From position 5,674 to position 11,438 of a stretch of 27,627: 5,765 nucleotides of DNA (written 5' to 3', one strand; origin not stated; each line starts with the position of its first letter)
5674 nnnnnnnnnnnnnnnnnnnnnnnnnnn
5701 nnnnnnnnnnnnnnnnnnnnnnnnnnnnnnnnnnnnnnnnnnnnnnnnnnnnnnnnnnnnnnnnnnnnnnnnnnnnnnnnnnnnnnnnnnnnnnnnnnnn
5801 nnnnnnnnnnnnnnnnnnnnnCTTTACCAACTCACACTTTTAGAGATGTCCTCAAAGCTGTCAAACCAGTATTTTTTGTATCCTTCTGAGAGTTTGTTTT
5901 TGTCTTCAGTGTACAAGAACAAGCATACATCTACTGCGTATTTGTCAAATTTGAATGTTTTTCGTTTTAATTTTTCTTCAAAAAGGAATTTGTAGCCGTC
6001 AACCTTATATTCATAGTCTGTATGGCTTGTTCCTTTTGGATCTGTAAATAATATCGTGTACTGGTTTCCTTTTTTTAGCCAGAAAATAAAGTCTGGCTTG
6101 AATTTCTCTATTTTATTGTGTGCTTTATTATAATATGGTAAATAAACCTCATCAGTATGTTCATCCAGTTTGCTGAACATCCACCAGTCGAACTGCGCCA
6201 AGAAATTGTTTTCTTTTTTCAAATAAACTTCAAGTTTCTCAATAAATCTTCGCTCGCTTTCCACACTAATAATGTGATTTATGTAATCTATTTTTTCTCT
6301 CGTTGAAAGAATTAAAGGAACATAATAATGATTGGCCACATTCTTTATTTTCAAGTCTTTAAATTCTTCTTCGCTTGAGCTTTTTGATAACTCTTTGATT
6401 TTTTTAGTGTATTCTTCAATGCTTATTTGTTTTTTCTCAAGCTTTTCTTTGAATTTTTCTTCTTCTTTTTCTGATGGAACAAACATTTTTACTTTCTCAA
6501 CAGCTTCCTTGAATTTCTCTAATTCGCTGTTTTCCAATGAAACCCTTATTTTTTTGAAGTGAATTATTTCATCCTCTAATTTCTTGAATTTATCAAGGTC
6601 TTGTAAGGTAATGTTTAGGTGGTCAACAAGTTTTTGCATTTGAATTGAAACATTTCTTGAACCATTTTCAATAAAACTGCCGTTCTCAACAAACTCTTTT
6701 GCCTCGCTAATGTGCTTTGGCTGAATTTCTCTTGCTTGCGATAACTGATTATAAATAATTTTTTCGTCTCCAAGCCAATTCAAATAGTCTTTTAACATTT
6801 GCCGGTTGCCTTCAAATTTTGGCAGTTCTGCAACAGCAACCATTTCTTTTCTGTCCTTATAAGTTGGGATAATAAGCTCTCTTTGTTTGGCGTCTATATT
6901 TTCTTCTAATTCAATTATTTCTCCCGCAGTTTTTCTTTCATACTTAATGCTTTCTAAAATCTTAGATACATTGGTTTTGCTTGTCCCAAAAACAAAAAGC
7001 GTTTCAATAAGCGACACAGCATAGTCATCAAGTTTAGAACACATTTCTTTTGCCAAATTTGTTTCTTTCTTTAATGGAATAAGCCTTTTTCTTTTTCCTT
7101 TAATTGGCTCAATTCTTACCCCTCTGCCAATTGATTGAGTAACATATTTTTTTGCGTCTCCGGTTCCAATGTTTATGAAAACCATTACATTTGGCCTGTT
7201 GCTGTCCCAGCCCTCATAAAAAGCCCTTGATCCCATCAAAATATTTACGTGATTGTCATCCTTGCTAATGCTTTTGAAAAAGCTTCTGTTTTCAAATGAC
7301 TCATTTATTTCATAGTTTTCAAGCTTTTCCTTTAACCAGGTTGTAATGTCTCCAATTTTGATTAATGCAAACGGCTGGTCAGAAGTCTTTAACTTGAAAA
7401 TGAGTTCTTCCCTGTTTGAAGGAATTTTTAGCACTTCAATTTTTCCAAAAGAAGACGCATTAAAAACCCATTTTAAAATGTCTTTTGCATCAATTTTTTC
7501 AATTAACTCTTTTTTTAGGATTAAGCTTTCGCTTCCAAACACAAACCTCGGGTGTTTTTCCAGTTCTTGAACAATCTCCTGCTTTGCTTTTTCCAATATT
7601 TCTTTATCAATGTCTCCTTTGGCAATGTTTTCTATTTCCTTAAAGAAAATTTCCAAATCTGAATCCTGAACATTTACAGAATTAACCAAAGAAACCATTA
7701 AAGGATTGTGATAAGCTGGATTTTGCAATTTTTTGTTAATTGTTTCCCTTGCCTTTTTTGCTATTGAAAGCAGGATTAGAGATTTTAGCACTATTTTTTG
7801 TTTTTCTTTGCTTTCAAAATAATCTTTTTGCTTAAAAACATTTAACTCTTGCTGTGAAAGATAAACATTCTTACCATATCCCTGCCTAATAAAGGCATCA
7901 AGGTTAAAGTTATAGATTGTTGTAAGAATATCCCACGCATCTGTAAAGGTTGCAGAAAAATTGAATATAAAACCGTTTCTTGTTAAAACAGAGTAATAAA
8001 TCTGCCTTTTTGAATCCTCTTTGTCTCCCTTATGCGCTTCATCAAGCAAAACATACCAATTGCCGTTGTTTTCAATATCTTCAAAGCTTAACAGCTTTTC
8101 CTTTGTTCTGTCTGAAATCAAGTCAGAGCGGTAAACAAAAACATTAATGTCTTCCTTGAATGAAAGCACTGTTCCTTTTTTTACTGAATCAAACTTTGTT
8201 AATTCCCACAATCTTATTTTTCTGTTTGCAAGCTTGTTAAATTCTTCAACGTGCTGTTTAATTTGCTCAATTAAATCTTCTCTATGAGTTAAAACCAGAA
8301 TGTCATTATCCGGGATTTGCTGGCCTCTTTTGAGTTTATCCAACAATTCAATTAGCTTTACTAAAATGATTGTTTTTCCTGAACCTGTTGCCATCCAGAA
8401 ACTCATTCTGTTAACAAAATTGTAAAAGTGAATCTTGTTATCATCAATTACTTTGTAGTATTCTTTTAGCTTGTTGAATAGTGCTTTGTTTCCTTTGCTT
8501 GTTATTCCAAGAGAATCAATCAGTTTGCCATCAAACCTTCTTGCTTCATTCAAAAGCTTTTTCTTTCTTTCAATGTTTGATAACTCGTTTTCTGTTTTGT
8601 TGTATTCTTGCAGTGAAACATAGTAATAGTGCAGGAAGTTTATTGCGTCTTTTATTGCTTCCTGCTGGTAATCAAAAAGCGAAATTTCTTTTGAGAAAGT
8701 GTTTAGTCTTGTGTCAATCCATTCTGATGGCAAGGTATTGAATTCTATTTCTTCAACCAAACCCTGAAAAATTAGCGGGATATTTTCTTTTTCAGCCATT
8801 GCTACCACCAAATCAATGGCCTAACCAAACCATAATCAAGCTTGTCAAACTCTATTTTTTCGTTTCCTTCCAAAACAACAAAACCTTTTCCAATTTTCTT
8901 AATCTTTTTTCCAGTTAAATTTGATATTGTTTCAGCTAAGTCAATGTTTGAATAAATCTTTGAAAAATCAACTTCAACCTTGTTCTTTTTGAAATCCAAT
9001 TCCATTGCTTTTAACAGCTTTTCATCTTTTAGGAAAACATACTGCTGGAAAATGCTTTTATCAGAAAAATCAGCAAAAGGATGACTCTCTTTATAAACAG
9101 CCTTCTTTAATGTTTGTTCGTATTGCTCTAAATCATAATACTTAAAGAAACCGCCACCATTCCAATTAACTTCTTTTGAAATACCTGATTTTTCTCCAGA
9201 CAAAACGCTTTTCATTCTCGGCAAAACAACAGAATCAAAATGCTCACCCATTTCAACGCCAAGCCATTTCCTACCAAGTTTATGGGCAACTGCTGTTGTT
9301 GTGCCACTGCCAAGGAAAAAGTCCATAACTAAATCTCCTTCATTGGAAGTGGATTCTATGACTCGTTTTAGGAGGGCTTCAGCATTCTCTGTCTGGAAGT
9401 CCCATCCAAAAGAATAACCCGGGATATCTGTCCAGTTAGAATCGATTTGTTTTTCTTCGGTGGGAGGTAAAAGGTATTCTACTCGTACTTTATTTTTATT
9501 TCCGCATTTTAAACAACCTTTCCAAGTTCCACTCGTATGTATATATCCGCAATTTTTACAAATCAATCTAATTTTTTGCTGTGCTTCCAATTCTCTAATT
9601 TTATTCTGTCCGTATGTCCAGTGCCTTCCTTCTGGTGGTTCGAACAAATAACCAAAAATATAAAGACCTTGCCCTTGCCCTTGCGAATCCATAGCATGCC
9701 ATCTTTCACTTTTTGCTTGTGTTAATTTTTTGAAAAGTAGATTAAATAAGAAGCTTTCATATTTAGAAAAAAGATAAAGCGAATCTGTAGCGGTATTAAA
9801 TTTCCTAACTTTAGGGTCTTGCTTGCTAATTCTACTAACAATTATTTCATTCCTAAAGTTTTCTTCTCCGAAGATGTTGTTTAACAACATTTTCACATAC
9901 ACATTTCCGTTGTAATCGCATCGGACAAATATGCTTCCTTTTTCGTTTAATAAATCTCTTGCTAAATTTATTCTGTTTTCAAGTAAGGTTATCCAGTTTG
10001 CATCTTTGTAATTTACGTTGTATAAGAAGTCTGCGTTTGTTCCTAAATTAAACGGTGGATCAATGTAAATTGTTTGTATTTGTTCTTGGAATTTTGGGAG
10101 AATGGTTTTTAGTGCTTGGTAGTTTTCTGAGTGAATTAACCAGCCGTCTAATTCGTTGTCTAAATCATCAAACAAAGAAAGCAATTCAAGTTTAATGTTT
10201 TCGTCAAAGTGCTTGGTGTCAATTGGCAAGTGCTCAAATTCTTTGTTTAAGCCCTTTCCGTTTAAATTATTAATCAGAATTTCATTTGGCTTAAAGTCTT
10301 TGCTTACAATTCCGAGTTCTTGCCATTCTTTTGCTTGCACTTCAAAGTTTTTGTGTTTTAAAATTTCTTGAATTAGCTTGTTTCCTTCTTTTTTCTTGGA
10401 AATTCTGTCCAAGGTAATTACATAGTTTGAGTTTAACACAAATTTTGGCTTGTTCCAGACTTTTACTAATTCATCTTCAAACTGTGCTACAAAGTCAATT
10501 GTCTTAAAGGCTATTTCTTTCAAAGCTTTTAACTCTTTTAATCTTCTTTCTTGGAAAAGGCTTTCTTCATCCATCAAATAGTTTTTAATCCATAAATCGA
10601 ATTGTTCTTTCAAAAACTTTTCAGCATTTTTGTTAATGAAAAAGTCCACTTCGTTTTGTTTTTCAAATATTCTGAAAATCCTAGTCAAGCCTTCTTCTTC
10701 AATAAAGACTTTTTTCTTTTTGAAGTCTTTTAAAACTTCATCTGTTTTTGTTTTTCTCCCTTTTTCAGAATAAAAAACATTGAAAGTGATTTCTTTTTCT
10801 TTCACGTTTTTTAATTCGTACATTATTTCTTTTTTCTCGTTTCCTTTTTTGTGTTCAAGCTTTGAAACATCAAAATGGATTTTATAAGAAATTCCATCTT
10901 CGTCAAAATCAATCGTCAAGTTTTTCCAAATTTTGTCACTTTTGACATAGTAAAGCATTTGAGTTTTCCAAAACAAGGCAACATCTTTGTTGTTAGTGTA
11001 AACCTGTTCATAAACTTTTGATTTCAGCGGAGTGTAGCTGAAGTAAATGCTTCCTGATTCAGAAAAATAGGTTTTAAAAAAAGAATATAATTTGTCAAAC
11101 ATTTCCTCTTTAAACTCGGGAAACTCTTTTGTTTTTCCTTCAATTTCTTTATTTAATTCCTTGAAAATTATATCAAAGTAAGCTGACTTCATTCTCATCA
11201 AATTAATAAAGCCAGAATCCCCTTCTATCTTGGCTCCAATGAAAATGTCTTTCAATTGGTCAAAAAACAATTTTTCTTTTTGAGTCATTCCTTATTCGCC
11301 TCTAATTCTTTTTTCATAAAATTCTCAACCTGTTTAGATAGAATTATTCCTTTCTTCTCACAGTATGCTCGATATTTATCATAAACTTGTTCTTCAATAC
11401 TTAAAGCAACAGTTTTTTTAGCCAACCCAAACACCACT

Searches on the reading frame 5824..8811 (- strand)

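Call 53: search_protein_families(library=pfam, proteins=[window:5824-8811:-], max_evalue=0.01)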
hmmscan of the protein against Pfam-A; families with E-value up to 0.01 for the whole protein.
window:5824-8811:- (995 aa): 3 families
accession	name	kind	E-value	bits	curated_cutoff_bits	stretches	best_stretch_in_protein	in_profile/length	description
PF04851.21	ResIII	-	1.5e-17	64.5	22.5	1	43-290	2-163/164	Type III restriction enzyme, res subunit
PF00270.35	DEAD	-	2.5e-09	37.5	26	1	140-290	21-161/167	DEAD/DEAH box helicase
PF18766.7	SWI2_SNF2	-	2.8e-09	37.4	26.7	1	138-272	23-140/221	SWI2/SNF2 ATPase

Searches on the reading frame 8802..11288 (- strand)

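Call 53: search_protein_families(library=pfam, proteins=[window:8802-11288:-], max_evalue=0.01)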
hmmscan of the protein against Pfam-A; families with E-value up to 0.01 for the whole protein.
window:8802-11288:- (828 aa): 1 family
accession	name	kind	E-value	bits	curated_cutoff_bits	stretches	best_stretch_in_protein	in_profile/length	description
PF01555.25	N6_N4_Mtase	-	3e-36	125.9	26.7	1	404-684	1-215/221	DNA methylase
